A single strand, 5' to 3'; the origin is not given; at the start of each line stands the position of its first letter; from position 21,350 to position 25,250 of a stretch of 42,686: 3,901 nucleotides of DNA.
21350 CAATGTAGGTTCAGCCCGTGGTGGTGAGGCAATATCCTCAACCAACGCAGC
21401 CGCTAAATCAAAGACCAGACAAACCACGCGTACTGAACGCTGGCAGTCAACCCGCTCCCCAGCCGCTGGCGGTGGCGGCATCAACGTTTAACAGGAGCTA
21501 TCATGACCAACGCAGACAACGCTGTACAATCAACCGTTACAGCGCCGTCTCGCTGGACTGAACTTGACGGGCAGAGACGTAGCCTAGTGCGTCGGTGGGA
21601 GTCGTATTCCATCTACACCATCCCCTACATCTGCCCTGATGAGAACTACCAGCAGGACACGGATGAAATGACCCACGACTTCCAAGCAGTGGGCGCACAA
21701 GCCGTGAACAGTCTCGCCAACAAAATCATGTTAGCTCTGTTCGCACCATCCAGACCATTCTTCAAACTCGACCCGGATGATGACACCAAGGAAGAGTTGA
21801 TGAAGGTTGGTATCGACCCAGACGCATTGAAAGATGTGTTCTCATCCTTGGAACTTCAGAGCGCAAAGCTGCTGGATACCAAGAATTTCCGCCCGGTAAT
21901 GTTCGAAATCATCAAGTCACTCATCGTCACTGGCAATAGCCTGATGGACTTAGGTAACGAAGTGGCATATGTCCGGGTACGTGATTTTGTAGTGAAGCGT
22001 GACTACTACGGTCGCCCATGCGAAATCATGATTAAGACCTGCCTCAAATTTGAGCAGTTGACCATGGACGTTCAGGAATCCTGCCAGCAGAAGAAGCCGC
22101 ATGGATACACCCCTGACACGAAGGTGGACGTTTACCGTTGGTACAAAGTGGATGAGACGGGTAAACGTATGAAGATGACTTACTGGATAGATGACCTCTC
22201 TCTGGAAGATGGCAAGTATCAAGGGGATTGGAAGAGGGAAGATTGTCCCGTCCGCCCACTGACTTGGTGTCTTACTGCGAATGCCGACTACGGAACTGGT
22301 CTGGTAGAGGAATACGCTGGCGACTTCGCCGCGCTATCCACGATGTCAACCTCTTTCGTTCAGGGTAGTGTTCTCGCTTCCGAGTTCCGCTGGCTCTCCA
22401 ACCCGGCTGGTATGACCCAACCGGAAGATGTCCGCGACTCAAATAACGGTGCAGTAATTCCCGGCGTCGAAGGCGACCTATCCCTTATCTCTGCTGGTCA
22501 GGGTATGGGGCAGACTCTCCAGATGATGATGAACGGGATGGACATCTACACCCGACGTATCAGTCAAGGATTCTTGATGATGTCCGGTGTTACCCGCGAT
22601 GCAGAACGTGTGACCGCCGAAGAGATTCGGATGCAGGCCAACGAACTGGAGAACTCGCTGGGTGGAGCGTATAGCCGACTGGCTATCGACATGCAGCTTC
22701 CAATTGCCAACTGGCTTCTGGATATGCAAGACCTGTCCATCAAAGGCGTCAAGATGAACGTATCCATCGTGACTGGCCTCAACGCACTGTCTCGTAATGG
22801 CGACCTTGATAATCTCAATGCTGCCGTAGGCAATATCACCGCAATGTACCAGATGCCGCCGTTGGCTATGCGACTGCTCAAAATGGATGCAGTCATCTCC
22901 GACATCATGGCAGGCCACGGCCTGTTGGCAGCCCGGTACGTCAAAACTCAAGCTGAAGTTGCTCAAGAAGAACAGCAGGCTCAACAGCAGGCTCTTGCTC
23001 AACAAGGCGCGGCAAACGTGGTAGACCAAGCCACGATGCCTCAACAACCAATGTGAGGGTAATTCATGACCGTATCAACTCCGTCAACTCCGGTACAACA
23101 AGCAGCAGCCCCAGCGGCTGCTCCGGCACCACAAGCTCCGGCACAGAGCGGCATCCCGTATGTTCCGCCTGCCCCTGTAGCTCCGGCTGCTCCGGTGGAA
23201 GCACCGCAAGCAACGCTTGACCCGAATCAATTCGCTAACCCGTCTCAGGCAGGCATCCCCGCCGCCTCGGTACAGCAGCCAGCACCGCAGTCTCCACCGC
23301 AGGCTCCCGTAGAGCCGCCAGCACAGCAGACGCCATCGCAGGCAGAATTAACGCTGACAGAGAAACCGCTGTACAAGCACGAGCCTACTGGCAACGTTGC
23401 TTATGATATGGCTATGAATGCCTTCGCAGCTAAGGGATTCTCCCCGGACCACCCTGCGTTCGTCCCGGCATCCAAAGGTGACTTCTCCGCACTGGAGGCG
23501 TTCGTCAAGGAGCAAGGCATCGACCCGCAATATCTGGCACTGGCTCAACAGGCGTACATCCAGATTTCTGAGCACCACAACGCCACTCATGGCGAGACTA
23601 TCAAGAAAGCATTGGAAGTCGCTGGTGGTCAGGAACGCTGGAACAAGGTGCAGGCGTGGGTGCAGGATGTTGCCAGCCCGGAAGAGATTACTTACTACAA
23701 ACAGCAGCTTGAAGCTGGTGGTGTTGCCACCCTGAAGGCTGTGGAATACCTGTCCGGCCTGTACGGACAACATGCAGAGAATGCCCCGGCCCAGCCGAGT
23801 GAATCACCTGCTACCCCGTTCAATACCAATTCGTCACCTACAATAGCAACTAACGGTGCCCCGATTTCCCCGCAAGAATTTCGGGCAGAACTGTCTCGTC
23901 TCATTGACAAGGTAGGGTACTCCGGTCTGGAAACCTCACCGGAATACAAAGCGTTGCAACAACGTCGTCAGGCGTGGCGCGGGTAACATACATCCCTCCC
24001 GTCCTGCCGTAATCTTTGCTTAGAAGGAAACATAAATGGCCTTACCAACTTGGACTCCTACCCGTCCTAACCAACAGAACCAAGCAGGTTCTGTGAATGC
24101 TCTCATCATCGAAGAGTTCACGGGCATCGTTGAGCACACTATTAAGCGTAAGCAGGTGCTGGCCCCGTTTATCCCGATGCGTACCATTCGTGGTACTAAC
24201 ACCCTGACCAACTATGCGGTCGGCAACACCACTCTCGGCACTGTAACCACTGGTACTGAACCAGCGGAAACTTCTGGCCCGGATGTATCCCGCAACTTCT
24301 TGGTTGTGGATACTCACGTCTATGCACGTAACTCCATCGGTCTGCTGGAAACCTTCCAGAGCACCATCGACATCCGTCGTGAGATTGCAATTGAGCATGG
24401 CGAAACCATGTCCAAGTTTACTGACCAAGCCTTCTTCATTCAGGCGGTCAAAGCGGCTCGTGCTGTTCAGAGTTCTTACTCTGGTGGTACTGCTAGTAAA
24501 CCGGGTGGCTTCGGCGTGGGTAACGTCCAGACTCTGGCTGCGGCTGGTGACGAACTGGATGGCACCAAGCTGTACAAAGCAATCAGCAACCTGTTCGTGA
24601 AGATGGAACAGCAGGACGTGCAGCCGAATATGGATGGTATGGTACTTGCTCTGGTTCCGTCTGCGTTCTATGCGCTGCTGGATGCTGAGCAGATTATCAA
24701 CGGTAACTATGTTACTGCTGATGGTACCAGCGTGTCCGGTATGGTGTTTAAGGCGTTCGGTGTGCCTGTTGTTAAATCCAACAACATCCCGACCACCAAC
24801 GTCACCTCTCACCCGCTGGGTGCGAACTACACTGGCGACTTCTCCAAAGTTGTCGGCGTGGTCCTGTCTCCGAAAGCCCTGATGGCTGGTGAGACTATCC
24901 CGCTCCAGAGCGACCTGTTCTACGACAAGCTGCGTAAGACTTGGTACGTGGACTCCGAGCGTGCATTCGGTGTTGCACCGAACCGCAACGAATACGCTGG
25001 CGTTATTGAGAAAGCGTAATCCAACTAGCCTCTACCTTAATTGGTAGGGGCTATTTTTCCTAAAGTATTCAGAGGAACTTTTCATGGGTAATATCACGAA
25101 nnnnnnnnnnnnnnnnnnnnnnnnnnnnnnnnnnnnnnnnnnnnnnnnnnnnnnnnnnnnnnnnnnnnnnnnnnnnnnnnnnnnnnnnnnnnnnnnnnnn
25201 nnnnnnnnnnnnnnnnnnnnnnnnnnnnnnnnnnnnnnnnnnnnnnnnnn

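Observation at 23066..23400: Scaffold-position protein with about 100 residues of Pro/Ala/Gln-rich low-complexity N-terminus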

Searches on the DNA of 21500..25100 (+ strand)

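Call 5: search_dna_similar(query=window:21500-25100:+, collection=phages, mode=near, max_rows=30)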
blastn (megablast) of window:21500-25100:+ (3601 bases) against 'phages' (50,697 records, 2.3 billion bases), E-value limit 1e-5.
Records with a match: 2; places in all: 2; records where one place covers at least 80% of the query: 2.
Best place of each record, by identity: 95-99% 2.
By first word of the organism name: Escherichia 2.
By host as written in the record: Escherichia sp. 2.
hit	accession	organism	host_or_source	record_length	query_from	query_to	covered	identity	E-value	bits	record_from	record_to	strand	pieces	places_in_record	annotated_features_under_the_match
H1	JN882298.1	Escherichia phage phiKT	Escherichia sp.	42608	1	3601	100%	96.9%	0e+0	6021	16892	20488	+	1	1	head-to-tail joining protein | major capsid protein | scaffold-like protein | tail tubular protein A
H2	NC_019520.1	Escherichia phage phiKT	Escherichia sp.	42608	1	3601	100%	96.9%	0e+0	6021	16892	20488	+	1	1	head-tail adaptor | major head protein | head scaffolding protein | tail protein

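Call 6: get_annotated_region(hit=H2, flank=4000)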
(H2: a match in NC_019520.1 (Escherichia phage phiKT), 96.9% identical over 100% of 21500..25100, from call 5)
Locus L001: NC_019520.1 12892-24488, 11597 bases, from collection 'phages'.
description: Escherichia phage phiKT, complete genome.
organism: Escherichia phage phiKT (NCBI taxid 1141519)
taxonomy: Viruses; Duplodnaviria; Heunggongvirae; Uroviricota; Caudoviricetes; Autographiviridae; Ermolevavirus; Ermolevavirus PhiKT
host: Escherichia sp.; source: horse feces; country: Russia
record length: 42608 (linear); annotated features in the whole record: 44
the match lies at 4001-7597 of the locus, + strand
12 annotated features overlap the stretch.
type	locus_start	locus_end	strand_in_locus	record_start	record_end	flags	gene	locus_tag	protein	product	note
CDS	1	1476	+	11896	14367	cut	-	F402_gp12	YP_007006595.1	N4-like RNA polymerase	ORF12; hypothetical conserved phage protein; similar to ADD21661.1 DNA-dependent RNA polymerase [Caulobacter phage Cd1]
CDS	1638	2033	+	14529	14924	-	-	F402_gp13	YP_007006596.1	hypothetical protein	ORF13; hypothetical protein; similar to ZP_02468153.1 hypothetical protein Bpse38_32645 [Burkholderia thailandensis ...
CDS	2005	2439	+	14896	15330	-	-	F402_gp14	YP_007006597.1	hypothetical protein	ORF14; hypothetical conserved phage protein; similar to ADD21663.1 conserved hypothetical protein [Caulobacter phage ...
regulatory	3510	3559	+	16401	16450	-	-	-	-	promoter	P2 predicted by NNPP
regulatory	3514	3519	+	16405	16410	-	-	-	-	minus_35_signal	P2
regulatory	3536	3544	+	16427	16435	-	-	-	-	minus_10_signal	P2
CDS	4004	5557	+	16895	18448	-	-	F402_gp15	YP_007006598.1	head-tail adaptor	ORF15; hypothetical conserved phage protein; similar to ADD21666.1 head-to-tail joining protein [Caulobacter phage Cd1]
CDS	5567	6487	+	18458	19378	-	-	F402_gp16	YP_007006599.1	head scaffolding protein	ORF16; hypothetical conserved phage protein; similar to ADD21667.1 scaffold-like protein [Caulobacter phage Cd1]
CDS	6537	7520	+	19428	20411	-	-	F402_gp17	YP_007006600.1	major head protein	ORF17; hypothetical conserved phage protein; similar to ADD21668.1 putative major capsid protein [Caulobacter phage Cd1]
CDS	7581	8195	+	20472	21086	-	-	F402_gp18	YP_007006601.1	tail protein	ORF18; hypothetical conserved phage protein; similar to ADD21669.1 tail tubular protein A [Caulobacter phage Cd1]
CDS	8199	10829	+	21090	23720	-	-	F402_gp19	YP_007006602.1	tail protein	ORF19; hypothetical conserved phage protein; similar to ADD21670.1 tail tubular protein B [Caulobacter phage Cd1]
CDS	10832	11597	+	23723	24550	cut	-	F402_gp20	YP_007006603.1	hypothetical protein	ORF20; hypothetical protein; similar to YP_002213724.1|hypothetical protein RSB1_gp35 [Ralstonia phage RSB1]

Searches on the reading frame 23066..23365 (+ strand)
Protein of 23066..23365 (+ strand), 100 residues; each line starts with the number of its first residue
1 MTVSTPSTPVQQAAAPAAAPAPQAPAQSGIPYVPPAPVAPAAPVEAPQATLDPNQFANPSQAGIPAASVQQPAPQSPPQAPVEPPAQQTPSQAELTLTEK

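Call 22: search_protein_families(library=phrogs, proteins=[window:23066-23365:+], max_evalue=0.01)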
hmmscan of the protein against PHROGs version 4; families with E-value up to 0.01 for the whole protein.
window:23066-23365:+ (100 aa): 0 families
